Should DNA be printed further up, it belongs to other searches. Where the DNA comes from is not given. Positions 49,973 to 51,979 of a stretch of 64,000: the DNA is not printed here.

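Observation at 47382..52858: Two tandem, diverged copies of an orphan three-gene prepilin-like 'tip complex' module with no pilus or T2SS machinery nearby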

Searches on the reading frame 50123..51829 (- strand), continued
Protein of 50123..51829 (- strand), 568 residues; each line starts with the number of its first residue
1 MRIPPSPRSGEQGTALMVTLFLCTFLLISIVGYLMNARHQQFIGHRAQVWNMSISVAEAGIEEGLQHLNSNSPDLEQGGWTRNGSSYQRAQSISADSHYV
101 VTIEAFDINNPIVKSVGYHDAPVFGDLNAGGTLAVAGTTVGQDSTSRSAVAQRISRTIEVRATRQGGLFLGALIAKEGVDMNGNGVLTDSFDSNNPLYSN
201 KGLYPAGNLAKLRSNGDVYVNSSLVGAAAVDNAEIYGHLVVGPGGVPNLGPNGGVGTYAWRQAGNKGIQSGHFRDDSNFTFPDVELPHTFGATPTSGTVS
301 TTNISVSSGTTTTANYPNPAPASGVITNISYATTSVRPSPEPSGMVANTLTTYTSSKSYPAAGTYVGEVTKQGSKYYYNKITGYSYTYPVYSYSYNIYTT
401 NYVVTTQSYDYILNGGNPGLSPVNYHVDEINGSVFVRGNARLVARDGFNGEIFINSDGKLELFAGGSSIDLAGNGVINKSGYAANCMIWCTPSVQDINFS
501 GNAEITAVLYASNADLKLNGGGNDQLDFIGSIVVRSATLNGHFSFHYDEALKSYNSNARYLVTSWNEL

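Call 23: find_related_loci(query=A1, collection=genome_contigs, flank=10000)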
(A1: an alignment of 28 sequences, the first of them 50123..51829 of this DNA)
Query A1 (568 aa) in genome_contigs; peptide patterns used: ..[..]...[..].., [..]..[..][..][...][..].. (x = any residue, [..] = any of these).
591 stretches matched a pattern; 256 encode a relative of the query (tblastn E <= 1e-3); the best 80 are kept; 80 distinct loci.
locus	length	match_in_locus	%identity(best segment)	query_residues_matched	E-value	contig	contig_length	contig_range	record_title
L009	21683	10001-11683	77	1-568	0e+0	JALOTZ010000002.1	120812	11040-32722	MAG: Verrucomicrobia bacterium isolate Prado246 scaffold_21, whole genome shotgun sequence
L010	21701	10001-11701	47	1-568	1e-147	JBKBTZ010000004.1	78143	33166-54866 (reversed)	MAG: Limisphaerales bacterium isolate 21I_069.bin.1 NODE_4_length_78143_cov_6.262534, whole genome shotgun sequence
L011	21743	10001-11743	41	1-568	7e-128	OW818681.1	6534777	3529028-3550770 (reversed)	metagenome genome assembly, chromosome: 1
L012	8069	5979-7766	41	1-568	2e-122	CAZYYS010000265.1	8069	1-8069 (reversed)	MAG TPA_asm: uncultured Verrucomicrobiota bacterium isolate SRP237561_co1_386 genome assembly, contig: NODE_18078_length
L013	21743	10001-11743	38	3-568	1e-120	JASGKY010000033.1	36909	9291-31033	MAG: Verrucomicrobiota bacterium isolate 5N068 JMF-2111-06-0005.ont.bin.68_32, whole genome shotgun sequence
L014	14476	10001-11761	40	8-568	9e-120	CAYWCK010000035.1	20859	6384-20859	MAG TPA_asm: uncultured Bifidobacteriaceae bacterium isolate binchicken_co118_301 genome assembly, contig: NODE_2546_len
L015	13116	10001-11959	37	1-568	1e-119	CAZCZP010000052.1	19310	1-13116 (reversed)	MAG TPA_asm: uncultured Bifidobacteriaceae bacterium isolate SRP237561_co1_88 genome assembly, contig: NODE_4700_length_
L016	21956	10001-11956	36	1-568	3e-118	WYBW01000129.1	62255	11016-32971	MAG: Verrucomicrobiia bacterium isolate VER1 k127_462062, whole genome shotgun sequence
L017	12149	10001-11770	38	11-568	2e-118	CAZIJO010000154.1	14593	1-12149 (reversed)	MAG TPA_asm: uncultured Bifidobacterium sp. isolate SRP287453_co1_106 genome assembly, contig: NODE_7646_length_14593_co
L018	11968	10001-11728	39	1-568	4e-117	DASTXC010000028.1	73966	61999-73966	MAG TPA_asm: Verrucomicrobiia bacterium isolate SMAG_U2404 k141_1376356, whole genome shotgun sequence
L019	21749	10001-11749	38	1-568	3e-115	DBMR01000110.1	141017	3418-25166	MAG TPA_asm: Verrucomicrobia subdivision 3 bacterium UBA693 UBA693_contig_416, whole genome shotgun sequence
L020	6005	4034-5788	38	1-568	9e-115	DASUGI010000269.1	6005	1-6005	MAG TPA_asm: Verrucomicrobiia bacterium isolate SMAG_U1401 k141_1054696, whole genome shotgun sequence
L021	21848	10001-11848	37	7-568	2e-111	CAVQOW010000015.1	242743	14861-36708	MAG: uncultured Verrucomicrobiae bacterium isolate MFD01476.bin.2.132 genome assembly, contig: contig_71414, whole genom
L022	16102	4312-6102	38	1-568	3e-110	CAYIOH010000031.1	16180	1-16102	MAG TPA_asm: uncultured Bifidobacteriaceae bacterium isolate ERP119705_co25_34 genome assembly, contig: NODE_2495_length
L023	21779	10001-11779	38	1-568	2e-109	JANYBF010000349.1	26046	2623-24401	MAG: Verrucomicrobia bacterium isolate GL140_5_metabat_486 GL140_5_k141_2162714, whole genome shotgun sequence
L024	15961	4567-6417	37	1-568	3e-107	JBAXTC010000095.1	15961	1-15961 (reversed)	MAG: Verrucomicrobiota bacterium isolate ELA625 MAG625_95, whole genome shotgun sequence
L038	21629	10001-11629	36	1-568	8e-92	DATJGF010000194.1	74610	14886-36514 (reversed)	MAG TPA_asm: Candidatus Limnocylindrales bacterium isolate SMAG_U15479 k141_11651979, whole genome shotgun sequence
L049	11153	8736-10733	33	1-568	8e-82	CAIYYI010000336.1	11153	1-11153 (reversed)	MAG: uncultured Verrucomicrobia bacterium isolate Loclat_bin-16082 genome assembly, contig: bin-16082:336/709, whole gen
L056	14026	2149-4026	38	1-568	5e-97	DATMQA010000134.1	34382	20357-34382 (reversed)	MAG TPA_asm: Candidatus Binatia bacterium isolate SMAG_U12916 k141_2817173, whole genome shotgun sequence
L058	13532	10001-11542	34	4-568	8e-75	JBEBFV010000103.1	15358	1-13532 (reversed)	MAG: Limisphaerales bacterium isolate ASF_5 NODE_2014_length_15358_cov_5.692182, whole genome shotgun sequence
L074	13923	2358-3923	34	1-568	1e-64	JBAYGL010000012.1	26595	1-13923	MAG: Limisphaerales bacterium isolate SO_2016_GW1_124 scaffold03215_OW334_2016, whole genome shotgun sequence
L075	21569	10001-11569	35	1-568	1e-64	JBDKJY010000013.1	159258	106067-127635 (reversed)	MAG: Verrucomicrobiota bacterium isolate gunnisonriver_2019_sw_WHONDRS-S19S_0062_A_bin.17 scaffold_0000024, whole genome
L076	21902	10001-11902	39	1-551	4e-64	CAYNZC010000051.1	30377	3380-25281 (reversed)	MAG TPA_asm: uncultured Verrucomicrobiota bacterium isolate SRP192927_co7_467 genome assembly, contig: NODE_2407_length_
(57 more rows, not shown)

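Call 32: search_solved_structures(query=A1, max_evalue=10, show_alignments=2)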
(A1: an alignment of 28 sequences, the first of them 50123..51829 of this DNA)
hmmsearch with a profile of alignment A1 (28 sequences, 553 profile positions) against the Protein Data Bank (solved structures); distinct sequences matched with E-value up to 10: 1.
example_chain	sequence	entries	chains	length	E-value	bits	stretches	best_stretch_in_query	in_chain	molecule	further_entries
5o9z_Q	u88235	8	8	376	0.71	11.7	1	317-376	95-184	WW domain-binding protein 4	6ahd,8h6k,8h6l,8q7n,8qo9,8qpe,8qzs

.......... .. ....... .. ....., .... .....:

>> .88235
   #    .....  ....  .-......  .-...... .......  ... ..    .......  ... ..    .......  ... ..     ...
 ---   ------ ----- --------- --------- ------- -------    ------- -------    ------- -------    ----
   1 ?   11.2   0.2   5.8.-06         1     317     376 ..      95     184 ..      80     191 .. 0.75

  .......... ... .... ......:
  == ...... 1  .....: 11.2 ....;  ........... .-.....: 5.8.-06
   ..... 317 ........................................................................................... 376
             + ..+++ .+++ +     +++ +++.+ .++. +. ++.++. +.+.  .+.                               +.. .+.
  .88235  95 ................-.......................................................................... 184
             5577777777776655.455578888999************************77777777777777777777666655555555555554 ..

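Call 43: predict_structure(alignment_id=A1)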
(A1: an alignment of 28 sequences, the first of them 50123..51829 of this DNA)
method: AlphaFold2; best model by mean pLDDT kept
length: 568 residues; sequences in the alignment: 28
mean_pLDDT: 82.9   pTM: 0.63
mean pLDDT of the five models: 82.9, 82.2, 81.9, 80.2, 79.5
residues with pLDDT >= 90: 202; 70-90: 290; 50-70: 49; < 50: 27
segments of 3 or more residues with pLDDT < 50: 1-4, 127-149
pLDDT, mean of each block of 10 residues (from residue 1): 49 70 80 72 72 87 88 83 93 88 89 92 54 36 42 84 77 91 84 90 85 93 79 91 85 90 91 85 86 92 79 86 86 86 85 89 86 89 89 85 86 91 94 94 93 92 92 78 90 89 81 87 70 91 88 70 84
secondary structure, 60 per line:
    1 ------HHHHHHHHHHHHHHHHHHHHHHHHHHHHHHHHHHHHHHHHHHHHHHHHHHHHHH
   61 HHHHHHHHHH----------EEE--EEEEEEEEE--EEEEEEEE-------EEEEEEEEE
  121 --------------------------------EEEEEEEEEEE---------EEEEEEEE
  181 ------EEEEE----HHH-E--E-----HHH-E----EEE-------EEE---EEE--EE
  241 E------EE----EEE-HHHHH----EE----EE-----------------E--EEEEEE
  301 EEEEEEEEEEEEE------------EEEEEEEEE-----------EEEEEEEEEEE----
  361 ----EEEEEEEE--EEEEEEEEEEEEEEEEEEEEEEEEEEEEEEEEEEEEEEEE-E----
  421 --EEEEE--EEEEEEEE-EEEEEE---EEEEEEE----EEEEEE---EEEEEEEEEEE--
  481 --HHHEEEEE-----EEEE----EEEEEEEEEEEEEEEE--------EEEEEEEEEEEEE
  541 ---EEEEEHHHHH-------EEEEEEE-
elements in order: H7-70 E81-83 E86-94 E97-104 E112-120 E153-163 E173-180 E187-191 E218-220 E228-230 E234-236 E239-241 E254-256 H258-262 E295-313 E326-334 E346-356 E365-372 E375-414 E423-427 E430-437 E439-444 E448-454 E459-464 E468-478 E486-490 E496-499 E504-519 E528-540 E544-548 H549-553 E561-567

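Call 47: fold_search(model_id=the predicted structure, library=pdb)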
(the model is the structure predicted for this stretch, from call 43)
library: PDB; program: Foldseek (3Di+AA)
matches with E <= 10: 144; with E <= 0.001: 0
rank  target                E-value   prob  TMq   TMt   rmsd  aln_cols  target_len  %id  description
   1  3uyv_A                4.0e-02  0.99  0.14  0.32   8.1       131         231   13  Crystal structure of a glycosylated ice-binding protein (LeIBP) from Arctic yeast (released 2012-02-29)
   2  5b5h                  1.2e-01  0.94  0.16  0.36   5.9       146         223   14  Hydrophobic ice-binding site confer hyperactivity on antifreeze protein from a snow mold fungus (released 2016-09-28)
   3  9ign_H                6.6e-01  0.04  0.05  0.06  16.3       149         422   13  Aerolysin E254A/E258A in styrene-maleic acid lipid particles (released 2025-11-26)
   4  5ec5_D                8.4e-01  0.12  0.06  0.10  10.8       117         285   10  Crystal structure of lysenin pore (released 2016-05-18)
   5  8egr_I                8.4e-01  0.05  0.04  0.08  20.2       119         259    7  Upper tail structure of Staphylococcus phage Andhra (released 2022-12-14)
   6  5ec5_M                8.8e-01  0.11  0.06  0.10  11.4       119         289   10  Crystal structure of lysenin pore (released 2016-05-18)
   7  9fm6_A                1.0e+00  0.03  0.04  0.06  25.1       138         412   12  Aerolysin Wildtype in styrene-maleic acid lipid particles (released 2025-02-12)
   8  5ec5_E                1.1e+00  0.30  0.07  0.12  10.7       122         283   11  Crystal structure of lysenin pore (released 2016-05-18)
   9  5ec5_C                1.1e+00  0.08  0.06  0.10  11.6       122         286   10  Crystal structure of lysenin pore (released 2016-05-18)
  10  5uyt_B                1.3e+00  0.60  0.16  0.21   4.1       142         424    9  Crystal structure of ice binding protein from an Antarctic bacterium Flavobacteriaceae (released 2017-10-25)
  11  5ec5_F                1.3e+00  0.04  0.05  0.08  16.5       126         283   10  Crystal structure of lysenin pore (released 2016-05-18)
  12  9fnp_A                1.3e+00  0.03  0.04  0.06  25.1       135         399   13  Aerolysin mutant K238A in styrene-maleic acid lipid particles (released 2025-02-12)
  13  9gxj_A                1.4e+00  0.02  0.04  0.05  25.3       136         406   13  Aerolysin E254A/E258A in styrene-maleic acid lipid particles (released 2025-10-08)
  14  5ec5_L                1.4e+00  0.08  0.06  0.10  12.2       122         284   10  Crystal structure of lysenin pore (released 2016-05-18)
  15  9fml_A                1.6e+00  0.03  0.04  0.06  25.2       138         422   14  Aerolysin heptamer in membrane inserted form reconstituted in amphipoles. (released 2025-02-12)
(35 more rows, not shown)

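Call 64: search_protein_families(library=pfam, max_evalue=0.01, proteins=[L056:12457-14026:+, L049:1943-4063:-, L049:5621-6184:-, L049:4101-5624:-, L058:11945-12337:+, L074:10604-11773:+, L038:11829-14630:+, L023:16937-17611:+, L075:14032-14640:+, L023:18192-18704:+])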
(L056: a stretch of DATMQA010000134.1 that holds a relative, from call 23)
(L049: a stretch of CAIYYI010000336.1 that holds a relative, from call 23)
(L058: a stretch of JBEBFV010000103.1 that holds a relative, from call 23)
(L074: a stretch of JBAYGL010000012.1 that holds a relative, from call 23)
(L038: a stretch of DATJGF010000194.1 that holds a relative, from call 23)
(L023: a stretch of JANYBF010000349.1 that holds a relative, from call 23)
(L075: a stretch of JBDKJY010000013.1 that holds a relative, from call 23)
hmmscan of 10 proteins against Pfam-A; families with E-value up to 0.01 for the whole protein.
L056:12457-14026:+ (523 aa): 0 families

L049:1943-4063:- (706 aa): 2 families
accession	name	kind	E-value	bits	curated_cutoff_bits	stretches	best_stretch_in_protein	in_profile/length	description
PF23366.1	Beta-prop_HVO_0234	-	2.4e-08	34.3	27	0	141-209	198-264/274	HVO_0234-like, beta propeller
PF19755.4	DUF6242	-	9.3e-06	26.1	29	1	161-242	129-217/217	Domain of unknown function (DUF6242)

L049:5621-6184:- (187 aa): 1 family
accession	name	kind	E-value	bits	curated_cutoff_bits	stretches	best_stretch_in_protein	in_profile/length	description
PF09903.14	DUF2130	-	0.009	15.8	26.7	0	109-179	169-235/255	Uncharacterized protein conserved in bacteria (DUF2130)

L049:4101-5624:- (507 aa): 3 families
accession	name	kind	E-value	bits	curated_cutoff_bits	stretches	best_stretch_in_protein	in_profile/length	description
PF02518.31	HATPase_c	-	3.5e-20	72.9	26.4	1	396-496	5-109/111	Histidine kinase-, DNA gyrase B-, and HSP90-like ATPase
PF13581.12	HATPase_c_2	-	1.5e-06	28.7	27.4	1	381-475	16-113/127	Histidine kinase-like ATPase domain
PF06305.16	LapA_dom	-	0.0002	21.6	28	1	235-273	24-62/64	Lipopolysaccharide assembly protein A domain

L058:11945-12337:+ (130 aa): 1 family
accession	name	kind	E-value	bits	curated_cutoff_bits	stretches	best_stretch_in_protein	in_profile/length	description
PF07963.17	N_methyl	-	1.2e-08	34.6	21.2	1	20-45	2-27/27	Prokaryotic N-terminal methylation motif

L074:10604-11773:+ (389 aa): 0 families

L038:11829-14630:+ (933 aa): 12 families
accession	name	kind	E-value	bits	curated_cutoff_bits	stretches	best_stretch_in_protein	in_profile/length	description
PF22352.2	K319L-like_PKD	-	6.7e-16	58.5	27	1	397-472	1-84/84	K319L-like, PKD domain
PF19077.6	Big_13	-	6.1e-13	49.6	27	0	784-811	72-100/102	Bacterial Ig-like domain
PF02494.22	HYR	-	7e-13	49.2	21.7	1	473-556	1-81/81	HYR domain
PF20164.4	GspA_SrpA_N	-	5.1e-12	46.7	27.4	0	866-916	61-111/117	GspA/SrpA SigLec-like domain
PF17963.7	Big_9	-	1.8e-09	38.8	23.6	0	390-471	1-89/89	Bacterial Ig domain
PF18911.6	PKD_4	-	3.3e-09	37.1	27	1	390-472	1-85/85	PKD domain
PF05345.18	He_PIG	-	2.7e-08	34.6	24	0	775-812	53-96/96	Putative Ig domain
PF11949.14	DUF3466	-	5.9e-08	32.1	25.1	1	180-377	320-531/609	Protein of unknown function (DUF3466)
PF13750.12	Big_3_3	-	6.5e-07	29.6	27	0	699-776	12-88/157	Bacterial Ig-like domain (group 3)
PF15418.12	DUF4625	-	9.7e-07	29.6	27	0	701-726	105-130/131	Domain of unknown function (DUF4625)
PF18981.6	InlK_D3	-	0.0014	19.1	25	0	893-916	51-75/75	Internalin K domain (D3/D4)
PF06832.18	BiPBP_C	-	0.0016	18.7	26.8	0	611-637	66-90/90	Penicillin-Binding Protein C-terminus Family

L023:16937-17611:+ (224 aa): 0 families

L075:14032-14640:+ (202 aa): 2 families
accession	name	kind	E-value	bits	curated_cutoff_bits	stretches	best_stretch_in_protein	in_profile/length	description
PF04612.17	T2SSM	-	0.00036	21.2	27.8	1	13-64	15-65/160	Type II secretion system (T2SS), protein M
PF17675.6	APG6_N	-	0.0098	16.8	45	0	39-95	45-101/132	Apg6 coiled-coil region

L023:18192-18704:+ (170 aa): 0 families

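Call 67: search_protein_families(library=pfam, max_evalue=0.1, alignment_id=A1)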
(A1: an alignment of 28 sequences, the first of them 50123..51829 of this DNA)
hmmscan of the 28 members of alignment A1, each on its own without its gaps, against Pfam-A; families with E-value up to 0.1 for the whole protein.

A. member 1, window:50123-51829:- (568 aa): 2 families
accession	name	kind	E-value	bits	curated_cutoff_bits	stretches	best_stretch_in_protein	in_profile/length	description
PF23981.1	DUF7305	-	1.2e-16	61.6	27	1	425-553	51-184/185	Domain of unknown function (DUF7305)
PF20597.4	pAdhesive_15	-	0.0054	17.1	23.8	1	280-543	12-252/254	Putative Ice-binding-like adhesive domain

B. families by the number of members that match (of 28 scanned): 6 families
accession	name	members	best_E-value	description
PF23981.1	DUF7305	28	8.5e-22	Domain of unknown function (DUF7305)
PF20597.4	pAdhesive_15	12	1.4e-07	Putative Ice-binding-like adhesive domain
PF11393.14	T4BSS_DotI_IcmL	1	0.0002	Type-IV b secretion system, inner-membrane complex component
PF05844.17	YopD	1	0.042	YopD protein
PF07681.17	DoxX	1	0.051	DoxX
PF04519.19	Bactofilin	1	0.062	Polymer-forming cytoskeletal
